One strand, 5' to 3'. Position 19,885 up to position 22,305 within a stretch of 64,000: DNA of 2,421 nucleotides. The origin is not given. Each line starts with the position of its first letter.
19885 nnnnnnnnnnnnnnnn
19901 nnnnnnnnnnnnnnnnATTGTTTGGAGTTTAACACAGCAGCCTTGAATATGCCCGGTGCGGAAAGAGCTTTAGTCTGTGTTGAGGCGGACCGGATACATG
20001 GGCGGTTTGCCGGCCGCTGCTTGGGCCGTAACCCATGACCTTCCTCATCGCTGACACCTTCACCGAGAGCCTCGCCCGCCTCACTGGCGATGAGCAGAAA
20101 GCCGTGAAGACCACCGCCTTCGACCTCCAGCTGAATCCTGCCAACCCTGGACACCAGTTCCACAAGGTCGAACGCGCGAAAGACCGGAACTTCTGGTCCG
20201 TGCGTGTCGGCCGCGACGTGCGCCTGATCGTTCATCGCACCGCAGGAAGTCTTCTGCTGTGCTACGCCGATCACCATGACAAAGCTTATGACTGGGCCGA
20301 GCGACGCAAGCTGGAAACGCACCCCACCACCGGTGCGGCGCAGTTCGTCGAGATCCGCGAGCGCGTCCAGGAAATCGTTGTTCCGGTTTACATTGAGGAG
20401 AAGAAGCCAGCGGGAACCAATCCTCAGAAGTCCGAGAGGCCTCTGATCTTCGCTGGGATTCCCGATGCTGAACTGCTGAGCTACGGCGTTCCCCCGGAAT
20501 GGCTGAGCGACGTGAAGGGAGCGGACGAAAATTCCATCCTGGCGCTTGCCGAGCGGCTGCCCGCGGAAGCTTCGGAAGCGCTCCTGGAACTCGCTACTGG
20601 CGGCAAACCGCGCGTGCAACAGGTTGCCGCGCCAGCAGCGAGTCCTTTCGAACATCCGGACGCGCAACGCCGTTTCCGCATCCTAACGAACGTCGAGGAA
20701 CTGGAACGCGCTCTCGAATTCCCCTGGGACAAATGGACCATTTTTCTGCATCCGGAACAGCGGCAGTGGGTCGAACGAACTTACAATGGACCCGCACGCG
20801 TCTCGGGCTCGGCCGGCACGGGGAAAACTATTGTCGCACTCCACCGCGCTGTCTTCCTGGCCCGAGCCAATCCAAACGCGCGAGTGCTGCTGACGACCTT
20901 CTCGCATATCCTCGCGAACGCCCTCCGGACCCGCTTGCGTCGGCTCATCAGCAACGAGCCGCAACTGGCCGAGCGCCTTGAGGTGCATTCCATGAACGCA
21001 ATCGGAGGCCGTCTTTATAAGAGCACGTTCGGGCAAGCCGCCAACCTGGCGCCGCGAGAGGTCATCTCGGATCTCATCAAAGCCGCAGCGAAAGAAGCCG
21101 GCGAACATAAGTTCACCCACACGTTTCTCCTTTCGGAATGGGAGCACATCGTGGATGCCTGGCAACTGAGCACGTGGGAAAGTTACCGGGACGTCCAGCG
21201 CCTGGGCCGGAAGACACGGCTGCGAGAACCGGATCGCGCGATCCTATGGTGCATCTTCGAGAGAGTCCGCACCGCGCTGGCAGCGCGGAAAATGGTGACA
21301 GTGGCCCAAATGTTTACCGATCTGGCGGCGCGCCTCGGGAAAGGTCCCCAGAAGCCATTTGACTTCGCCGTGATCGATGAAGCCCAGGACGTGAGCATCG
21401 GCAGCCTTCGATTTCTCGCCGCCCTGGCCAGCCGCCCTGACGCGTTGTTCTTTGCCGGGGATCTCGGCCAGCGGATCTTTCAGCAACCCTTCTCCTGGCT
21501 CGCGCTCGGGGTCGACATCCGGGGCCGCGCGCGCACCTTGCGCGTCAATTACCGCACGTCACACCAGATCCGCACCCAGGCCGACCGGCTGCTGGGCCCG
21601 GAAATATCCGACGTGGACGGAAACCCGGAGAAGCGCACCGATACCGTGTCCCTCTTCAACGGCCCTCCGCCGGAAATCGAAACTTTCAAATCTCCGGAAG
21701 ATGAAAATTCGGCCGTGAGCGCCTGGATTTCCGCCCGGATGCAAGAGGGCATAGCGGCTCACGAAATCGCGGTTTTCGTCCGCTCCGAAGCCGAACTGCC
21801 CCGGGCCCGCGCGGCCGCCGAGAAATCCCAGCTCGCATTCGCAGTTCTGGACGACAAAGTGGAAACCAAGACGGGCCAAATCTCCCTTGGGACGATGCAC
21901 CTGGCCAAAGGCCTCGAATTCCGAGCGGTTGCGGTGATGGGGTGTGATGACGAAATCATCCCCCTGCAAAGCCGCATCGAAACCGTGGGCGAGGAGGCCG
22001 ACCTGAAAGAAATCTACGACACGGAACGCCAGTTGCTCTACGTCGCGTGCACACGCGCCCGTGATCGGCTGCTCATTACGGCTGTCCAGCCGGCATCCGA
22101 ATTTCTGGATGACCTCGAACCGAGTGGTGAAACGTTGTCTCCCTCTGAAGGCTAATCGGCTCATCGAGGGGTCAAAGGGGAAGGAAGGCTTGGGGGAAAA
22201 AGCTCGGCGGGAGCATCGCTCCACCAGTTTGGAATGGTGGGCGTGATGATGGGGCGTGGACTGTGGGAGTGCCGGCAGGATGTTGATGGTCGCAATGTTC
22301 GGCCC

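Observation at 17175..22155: Two tandem paralogous UvrD-like helicases, each with an N-terminal RelE/ParE-toxin-like domain, directly behind the R-M operon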

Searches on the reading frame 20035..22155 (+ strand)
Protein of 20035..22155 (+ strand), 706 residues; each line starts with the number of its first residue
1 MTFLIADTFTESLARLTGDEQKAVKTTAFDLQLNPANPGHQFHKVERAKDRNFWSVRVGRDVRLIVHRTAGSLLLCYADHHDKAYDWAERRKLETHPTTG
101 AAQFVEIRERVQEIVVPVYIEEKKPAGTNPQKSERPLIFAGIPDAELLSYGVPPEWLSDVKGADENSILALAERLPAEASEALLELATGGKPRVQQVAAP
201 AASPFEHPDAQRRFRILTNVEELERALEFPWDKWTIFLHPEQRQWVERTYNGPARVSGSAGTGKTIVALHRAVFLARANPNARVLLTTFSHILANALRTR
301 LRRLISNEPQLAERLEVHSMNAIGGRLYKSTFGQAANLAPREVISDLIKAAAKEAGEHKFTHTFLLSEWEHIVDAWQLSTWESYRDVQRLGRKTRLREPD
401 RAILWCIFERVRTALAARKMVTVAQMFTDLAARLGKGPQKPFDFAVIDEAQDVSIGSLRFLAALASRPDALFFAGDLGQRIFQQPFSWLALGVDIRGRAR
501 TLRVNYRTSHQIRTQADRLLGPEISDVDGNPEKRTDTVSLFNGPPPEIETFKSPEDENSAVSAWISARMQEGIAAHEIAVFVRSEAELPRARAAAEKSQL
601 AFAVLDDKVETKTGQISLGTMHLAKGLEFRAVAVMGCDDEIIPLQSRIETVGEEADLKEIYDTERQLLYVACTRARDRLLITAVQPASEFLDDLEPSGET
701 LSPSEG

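Call 6: search_protein_families(library=pfam, proteins=[window:20035-22155:+], max_evalue=0.1)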
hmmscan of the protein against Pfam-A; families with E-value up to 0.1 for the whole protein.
window:20035-22155:+ (706 aa): 16 families
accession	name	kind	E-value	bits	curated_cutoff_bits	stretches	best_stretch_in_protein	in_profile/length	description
PF13361.12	UvrD_C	-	6.8e-20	72.2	25.6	2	607-684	279-348/350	UvrD-like helicase C-terminal domain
PF00580.27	UvrD-helicase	-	1.1e-16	61.8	23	1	238-483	1-254/271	UvrD/REP helicase N-terminal domain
PF13245.12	AAA_19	-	6.2e-08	33.3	25.1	1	248-481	8-130/134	AAA domain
PF13538.12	UvrD_C_2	-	1.3e-06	28.6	27.4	1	661-681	29-51/52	UvrD-like helicase C-terminal domain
PF13604.12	AAA_30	-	2.4e-05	24.6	27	1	238-300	2-65/191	AAA domain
PF01443.25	Viral_helicase1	-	0.00028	21.2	21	0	658-681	203-226/228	Viral superfamily 1 RNA helicase core domain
PF13191.12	AAA_16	-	0.00033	21.6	32.6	1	256-469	29-160/167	AAA ATPase domain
PF09848.15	SLFN-g3_helicase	-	0.0014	18.4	24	1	256-304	6-54/354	Schlafen group 3, DNA/RNA helicase domain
PF13481.12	AAA_25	-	0.0026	17.9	27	1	240-351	19-138/195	AAA domain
PF13086.12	AAA_11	-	0.017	15.4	27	1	241-311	5-75/257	AAA domain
PF13401.12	AAA_22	-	0.027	15.2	27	0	424-466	69-109/130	AAA domain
PF00270.35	DEAD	-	0.029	14.6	26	1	240-307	2-71/167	DEAD/DEAH box helicase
PF04851.21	ResIII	-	0.031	14.6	22.5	1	240-310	6-82/164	Type III restriction enzyme, res subunit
PF02562.22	PhoH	-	0.051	13.5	27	0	256-287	24-55/205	PhoH-like protein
PF24883.2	NPHP3_N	-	0.056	14.1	24.8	0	236-318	6-93/164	Nephrocystin 3, N-terminal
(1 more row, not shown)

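Call 7: search_protein_families(library=padloc, proteins=[window:20035-22155:+], max_evalue=0.1)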
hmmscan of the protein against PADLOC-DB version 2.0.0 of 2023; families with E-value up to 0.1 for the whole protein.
window:20035-22155:+ (706 aa): 47 families (the best 25 are shown)
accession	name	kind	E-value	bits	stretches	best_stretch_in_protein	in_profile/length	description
PDLC01087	C3a187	-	2.2e-25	87.5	1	240-695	199-554/559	NERD+UvrD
PDLC03802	RTasHel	-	4.4e-23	80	2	240-586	8-325/675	DRT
PDLC00132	GajB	-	1.5e-20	71.4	3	610-682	535-599/625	UrvD helicase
PDLC00117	GajB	-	7.2e-20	69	2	610-683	509-574/604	UrvD helicase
PDLC00114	GajB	-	2e-16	57.7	2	238-603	8-379/635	UrvD helicase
PDLC00104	GajB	-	3.1e-12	44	1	609-685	498-565/574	UrvD helicase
PDLC00103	GajB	-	3.5e-12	44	2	256-587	33-358/612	UrvD helicase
PDLC00107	GajB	-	2.1e-11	41.2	2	434-585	208-355/587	UrvD helicase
PDLC00129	GajB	-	3e-11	40.6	2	440-583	225-356/594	UrvD helicase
PDLC00127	GajB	-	7e-11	39.3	1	609-681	500-564/594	UrvD helicase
PDLC00121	GajB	-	2.5e-10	37.5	2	439-483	200-242/565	UrvD helicase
PDLC00123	GajB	-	3.6e-10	37.1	1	610-681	436-505/540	UrvD helicase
PDLC00112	GajB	-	2.6e-09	34.2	1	614-685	493-558/581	UrvD helicase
PDLC00106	GajB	-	3.2e-09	33.8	1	240-317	6-84/577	UrvD helicase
PDLC00130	GajB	-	1e-08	31.9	1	616-683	509-568/589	UrvD helicase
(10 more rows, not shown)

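Call 8: search_protein_families(library=ncbifam, proteins=[window:20035-22155:+], max_evalue=0.1)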
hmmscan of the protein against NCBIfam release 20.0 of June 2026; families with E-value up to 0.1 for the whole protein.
window:20035-22155:+ (706 aa): 15 families
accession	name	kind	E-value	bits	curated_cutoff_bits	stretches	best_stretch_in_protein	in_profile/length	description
TIGR01073.1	pcrA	equivalog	1.4e-21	76.6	911.2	2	606-685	538-611/725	DNA helicase PcrA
NF008743.0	PRK11773.1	equivalog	5.6e-17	61.3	965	2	606-683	544-614/720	DNA helicase II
TIGR01074.1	rep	equivalog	5.8e-16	57.9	951.45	1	606-690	541-618/668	DNA helicase Rep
TIGR01075.1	uvrD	equivalog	9.7e-15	53.9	1144.45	1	603-684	536-610/715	DNA helicase II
NF008276.0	PRK11054.1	equivalog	2.5e-12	46.1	543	2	615-696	588-675/684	DNA helicase IV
NF041464.1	HelD_BACSU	equivalog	2.7e-12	45.4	419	1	443-695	548-775/779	RNA polymerase recycling motor HelD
NF041254.1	motor_HelR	exception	3.9e-09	35.3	750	1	248-281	198-231/706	RNA polymerase recycling motor ATPase HelR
NF053713.1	helicas_STM2767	equivalog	4.4e-09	35.3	550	1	252-302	190-240/665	STM2767 family DEAD/DEAH box helicase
NF008172.0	PRK10919.1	equivalog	8e-09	34.2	1168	1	609-685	545-613/673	DNA helicase Rep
TIGR00609.1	recB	equivalog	2.5e-08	32.5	696.05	0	644-684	774-813/1175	exodeoxyribonuclease V subunit beta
NF041258.1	motor_HelR_2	exception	1.8e-07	29.8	1100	2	240-276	173-209/713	RNA polymerase recycling motor ATPase HelR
NF041465.1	HelD_MYCSM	equivalog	2.1e-07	29.4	1051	2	429-534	506-614/719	RNA polymerase recycling motor HelD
TIGR02785.1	addA_Gpos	equivalog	4.1e-06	24.9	707.65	0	256-308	19-72/1234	helicase-exonuclease AddAB subunit AddA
TIGR02784.1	addA_alphas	equivalog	2.3e-05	23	860.75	1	659-685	845-871/1138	double-strand break repair helicase AddA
NF010485.0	PRK13909.1-2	equivalog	0.043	12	650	0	662-688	682-708/909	RecB-like helicase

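Call 10: find_homologous_proteins(query=window:20035-22155:+, max_evalue=0.00001)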
Query window:20035-22155:+ (706 aa): 8000 proteins with E <= 0.00001 among 8000 candidates; the best 120 are listed.
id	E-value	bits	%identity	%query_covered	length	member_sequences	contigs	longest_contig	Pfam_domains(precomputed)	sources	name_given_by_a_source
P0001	0.0e+0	1583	100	100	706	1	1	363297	PF13538.13,PF13604.13,PF13361.13,PF13245.13,PF00580.28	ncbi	-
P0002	0.0e+0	1177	74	98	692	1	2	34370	PF13538.13,PF13361.13,PF13245.13,PF00580.28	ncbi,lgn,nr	ncbi:MAG: DEAD/DEAH box helicase [Verrucomicrobia bacterium]|nr:DEAD/DEAH box helicase [Verrucomicro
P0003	0.0e+0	1174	76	98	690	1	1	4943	PF13538.13,PF13604.13,PF13361.13,PF13245.13,PF00580.28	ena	-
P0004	0.0e+0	1164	73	98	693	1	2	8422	PF13538.13,PF13604.13,PF13361.13,PF13245.13,PF09848.16,PF00580.28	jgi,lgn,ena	-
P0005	0.0e+0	1161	73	98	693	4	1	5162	PF13538.13,PF13361.13,PF13245.13,PF09848.16,PF00580.28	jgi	-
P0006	0.0e+0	1160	73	98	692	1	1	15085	PF13538.13,PF13604.13,PF13361.13,PF13245.13,PF00580.28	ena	-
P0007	0.0e+0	1159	73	98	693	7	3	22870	PF13538.13,PF13604.13,PF13361.13,PF13245.13,PF09848.16,PF00580.28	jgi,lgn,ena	-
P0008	0.0e+0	1159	72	98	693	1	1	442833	PF13538.13,PF13604.13,PF13361.13,PF13245.13,PF00580.28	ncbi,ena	-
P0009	0.0e+0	1153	73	98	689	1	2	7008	PF13538.13,PF13361.13,PF13245.13,PF09848.16,PF00580.28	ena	-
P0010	0.0e+0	1151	73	98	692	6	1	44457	PF13538.13,PF13361.13,PF13245.13,PF09848.16,PF00580.28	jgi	jgi:mRNA-degrading endonuclease RelE of RelBE toxin-antitoxin system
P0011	0.0e+0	1150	73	99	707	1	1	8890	PF13538.13,PF13361.13,PF13245.13,PF00580.28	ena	-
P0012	0.0e+0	1146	73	98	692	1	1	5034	PF13538.13,PF13361.13,PF13245.13,PF09848.16,PF00580.28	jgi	jgi:mRNA-degrading endonuclease RelE of RelBE toxin-antitoxin system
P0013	0.0e+0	1145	73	98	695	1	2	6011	PF13538.13,PF13361.13,PF13245.13,PF00580.28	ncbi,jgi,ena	jgi:mRNA-degrading endonuclease RelE of RelBE toxin-antitoxin system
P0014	0.0e+0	1144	72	98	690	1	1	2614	PF13538.13,PF13361.13,PF13245.13,PF00580.28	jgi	jgi:mRNA-degrading endonuclease RelE of RelBE toxin-antitoxin system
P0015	0.0e+0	1143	72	98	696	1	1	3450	PF13538.13,PF13361.13,PF13245.13,PF00580.28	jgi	jgi:mRNA-degrading endonuclease RelE of RelBE toxin-antitoxin system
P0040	0.0e+0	1120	72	98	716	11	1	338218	PF13538.13,PF13361.13,PF13245.13,PF00580.28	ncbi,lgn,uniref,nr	ncbi:3'-5' exonuclease [Prosthecobacter vanneervenii]|uniref:DNA 3'-5' helicase n=1 Tax=Prosthecobac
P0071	0.0e+0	1105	70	99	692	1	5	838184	PF13538.13,PF13361.13,PF13245.13,PF00580.28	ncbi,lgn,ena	-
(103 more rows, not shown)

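Call 21: find_encoding_contigs(protein=P0001, flank=10000, max_places=3)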
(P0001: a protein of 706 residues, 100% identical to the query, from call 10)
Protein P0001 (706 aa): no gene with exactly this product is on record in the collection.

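Call 39: find_encoding_contigs(protein=P0040, flank=10000, max_places=2)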
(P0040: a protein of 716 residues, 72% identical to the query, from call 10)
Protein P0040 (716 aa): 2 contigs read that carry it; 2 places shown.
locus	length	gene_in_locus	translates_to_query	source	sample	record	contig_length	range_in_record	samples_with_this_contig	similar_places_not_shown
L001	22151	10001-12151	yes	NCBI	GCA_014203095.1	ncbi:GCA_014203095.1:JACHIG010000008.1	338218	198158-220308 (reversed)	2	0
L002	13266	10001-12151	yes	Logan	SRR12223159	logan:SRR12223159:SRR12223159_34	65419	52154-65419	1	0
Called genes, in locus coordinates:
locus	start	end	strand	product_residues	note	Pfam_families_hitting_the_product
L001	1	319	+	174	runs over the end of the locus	-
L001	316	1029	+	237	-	-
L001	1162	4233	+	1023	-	PF04851:ResIII, PF19778:RE_endonuc (weak)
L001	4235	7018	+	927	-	PF01555:N6_N4_Mtase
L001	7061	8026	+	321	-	PF20279:CTD12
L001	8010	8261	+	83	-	PF20295:MC8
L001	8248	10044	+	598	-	PF10088:DUF2326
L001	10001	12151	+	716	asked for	PF00580:UvrD-helicase, PF13245:AAA_19 (weak), PF13361:UvrD_C, PF13538:UvrD_C_2 (faint)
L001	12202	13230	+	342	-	PF16289:PIN_12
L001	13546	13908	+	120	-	PF21781:DUF6876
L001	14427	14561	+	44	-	-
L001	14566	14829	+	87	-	-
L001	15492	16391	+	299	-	PF08401:ArdcN, PF18818:MPTase-PolyVal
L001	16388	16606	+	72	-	-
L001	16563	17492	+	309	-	-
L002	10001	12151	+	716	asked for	PF00580:UvrD-helicase, PF13245:AAA_19 (weak), PF13361:UvrD_C, PF13538:UvrD_C_2 (faint)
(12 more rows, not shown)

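Call 40: find_encoding_contigs(protein=P0071, flank=10000, max_places=2)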
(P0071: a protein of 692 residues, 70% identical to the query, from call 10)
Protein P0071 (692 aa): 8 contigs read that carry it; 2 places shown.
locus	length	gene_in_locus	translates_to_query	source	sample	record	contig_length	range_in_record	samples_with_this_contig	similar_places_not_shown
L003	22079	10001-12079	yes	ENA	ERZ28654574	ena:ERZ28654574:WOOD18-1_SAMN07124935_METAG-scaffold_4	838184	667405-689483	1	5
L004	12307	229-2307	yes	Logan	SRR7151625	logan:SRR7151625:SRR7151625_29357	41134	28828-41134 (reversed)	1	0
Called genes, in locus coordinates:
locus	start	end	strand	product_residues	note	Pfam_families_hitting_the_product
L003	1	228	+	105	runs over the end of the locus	-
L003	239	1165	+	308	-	PF01471:PG_binding_1 (weak), PF01510:Amidase_2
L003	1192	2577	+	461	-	PF00112:Peptidase_C1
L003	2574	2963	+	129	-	-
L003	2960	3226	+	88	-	PF12841:YvrJ (weak)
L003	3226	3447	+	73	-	-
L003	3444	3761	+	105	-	-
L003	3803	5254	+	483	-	PF00270:DEAD, PF04851:ResIII, PF00271:Helicase_C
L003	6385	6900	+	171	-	-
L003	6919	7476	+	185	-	-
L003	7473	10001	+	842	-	PF01555:N6_N4_Mtase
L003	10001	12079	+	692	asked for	PF00580:UvrD-helicase, PF13245:AAA_19 (weak), PF13361:UvrD_C, PF13538:UvrD_C_2 (faint)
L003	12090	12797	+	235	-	-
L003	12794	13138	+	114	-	-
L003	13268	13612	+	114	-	-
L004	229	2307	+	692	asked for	PF00580:UvrD-helicase, PF13245:AAA_19 (weak), PF13361:UvrD_C, PF13538:UvrD_C_2 (faint)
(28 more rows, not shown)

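Call 42: find_related_loci(query=window:20035-22155:+, collection=genome_contigs, flank=10000)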
Query window:20035-22155:+ (706 aa) in genome_contigs; peptide patterns used: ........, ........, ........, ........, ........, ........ (x = any residue, [..] = any of these).
600 stretches matched a pattern (row limit reached: there are more); 590 encode a relative of the query (tblastn E <= 1e-3); the best 80 are kept; 80 distinct loci.
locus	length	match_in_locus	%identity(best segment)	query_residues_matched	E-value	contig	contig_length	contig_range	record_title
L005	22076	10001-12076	72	1-698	0e+0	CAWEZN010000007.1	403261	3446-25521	MAG: uncultured candidate division Zixibacteria bacterium isolate MFD05942.bin.2.353 genome assembly, contig: contig_177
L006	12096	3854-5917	71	1-694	0e+0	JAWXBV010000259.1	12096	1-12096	MAG: Nitrospirota bacterium isolate MP7G1.139 k99_3546960, whole genome shotgun sequence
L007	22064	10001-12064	68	1-694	0e+0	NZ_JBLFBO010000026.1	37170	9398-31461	Nitrospira sp. BLG_1 NODE_342_, whole genome shotgun sequence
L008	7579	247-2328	68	1-695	0e+0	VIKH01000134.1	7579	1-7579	MAG: Gallionellaceae bacterium isolate X1_MetaBAT.29 scaffold_6125, whole genome shotgun sequence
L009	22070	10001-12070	68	1-694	0e+0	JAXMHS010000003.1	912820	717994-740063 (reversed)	MAG: Verrucomicrobiaceae bacterium isolate STL-VER10 C2.107.fa-3, whole genome shotgun sequence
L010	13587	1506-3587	69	1-695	0e+0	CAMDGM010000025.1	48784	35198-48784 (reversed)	MAG: PVC group bacterium isolate MiH-14oct19-188 genome assembly, contig: MiH-14oct19-C1154, whole genome shotgun sequen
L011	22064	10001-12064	69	1-694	0e+0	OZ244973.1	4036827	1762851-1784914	MAG: Terriglobia bacterium isolate 2202a82c-0bb4-4252-a2d5-8bb3d6ea53e1 genome assembly, chromosome: 1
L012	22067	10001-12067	68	1-695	0e+0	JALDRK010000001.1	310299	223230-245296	MAG: Nitrospirales bacterium isolate RBC_NOB5 BC1.72.fa-1, whole genome shotgun sequence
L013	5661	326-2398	69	1-694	0e+0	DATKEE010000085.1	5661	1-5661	MAG TPA_asm: Candidatus Methylomirabilota bacterium isolate SMAG_U14491 k141_3699309, whole genome shotgun sequence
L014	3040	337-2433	69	1-700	0e+0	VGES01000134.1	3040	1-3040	MAG: Alphaproteobacteria bacterium isolate K_Offshore_80m_m2_186 K_Offshore_80m_m2_186_Ga0194132_10052959, whole genome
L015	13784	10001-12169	67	1-694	0e+0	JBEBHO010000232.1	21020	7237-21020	MAG: Nitrospira sp. isolate ATF_24 NODE_934_length_21020_cov_7.750442, whole genome shotgun sequence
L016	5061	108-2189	67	1-694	0e+0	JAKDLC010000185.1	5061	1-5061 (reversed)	MAG: Nitrosospira sp. isolate 40_S54 40_S54_NODE_1565_length_5061_cov_4.097283, whole genome shotgun sequence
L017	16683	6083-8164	68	3-698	0e+0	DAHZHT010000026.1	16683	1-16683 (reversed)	MAG TPA_asm: Elusimicrobia bacterium isolate clean4882 NODE_26_length_16683_cov_5.039082, whole genome shotgun sequence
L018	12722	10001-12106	68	3-695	0e+0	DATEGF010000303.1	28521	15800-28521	MAG TPA_asm: Stellaceae bacterium isolate SMAG_U8778 k141_1166498, whole genome shotgun sequence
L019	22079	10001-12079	68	1-697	0e+0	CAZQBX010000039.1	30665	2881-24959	MAG TPA_asm: uncultured Ignavibacteria bacterium isolate binchicken_co16_313 genome assembly, contig: NODE_2501_length_3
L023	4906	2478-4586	69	1-699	0e+0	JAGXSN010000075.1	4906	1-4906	MAG: Sulfuritalea sp. isolate CROMO_A_203 c_000000283679, whole genome shotgun sequence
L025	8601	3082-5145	68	1-694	0e+0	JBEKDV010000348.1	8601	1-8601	MAG: Candidatus Solibacter sp. isolate SPRUCE 191 SPRUCE_191_348, whole genome shotgun sequence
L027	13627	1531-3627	68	1-698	0e+0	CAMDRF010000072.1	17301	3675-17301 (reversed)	MAG: Nitrosovibrio sp. Nv4 isolate TH-11nov19-59 genome assembly, contig: TH-11nov19-C8203, whole genome shotgun sequenc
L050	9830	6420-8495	68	1-694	0e+0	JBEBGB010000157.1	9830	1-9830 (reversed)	MAG: Vicinamibacterales bacterium isolate ASF_11 NODE_4639_length_9830_cov_6.241599, whole genome shotgun sequence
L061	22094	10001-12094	68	1-694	0e+0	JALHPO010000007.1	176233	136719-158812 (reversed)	MAG: Nitrospira sp. isolate bin.260 c_000000000543, whole genome shotgun sequence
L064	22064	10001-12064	65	1-694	0e+0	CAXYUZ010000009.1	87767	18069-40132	MAG: uncultured Desulfuromonadaceae bacterium isolate ERR13598973_concoct_76 genome assembly, contig: ERZ24875783.17, wh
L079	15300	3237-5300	68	1-694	0e+0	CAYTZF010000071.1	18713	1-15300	MAG TPA_asm: uncultured Sideroxydans sp. isolate SRP118108_co2_85 genome assembly, contig: k141_985796, whole genome sho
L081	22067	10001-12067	69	1-695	0e+0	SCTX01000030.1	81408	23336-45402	MAG: Betaproteobacteria bacterium isolate FW602_bin.10 FW602_bin.10-23703, whole genome shotgun sequence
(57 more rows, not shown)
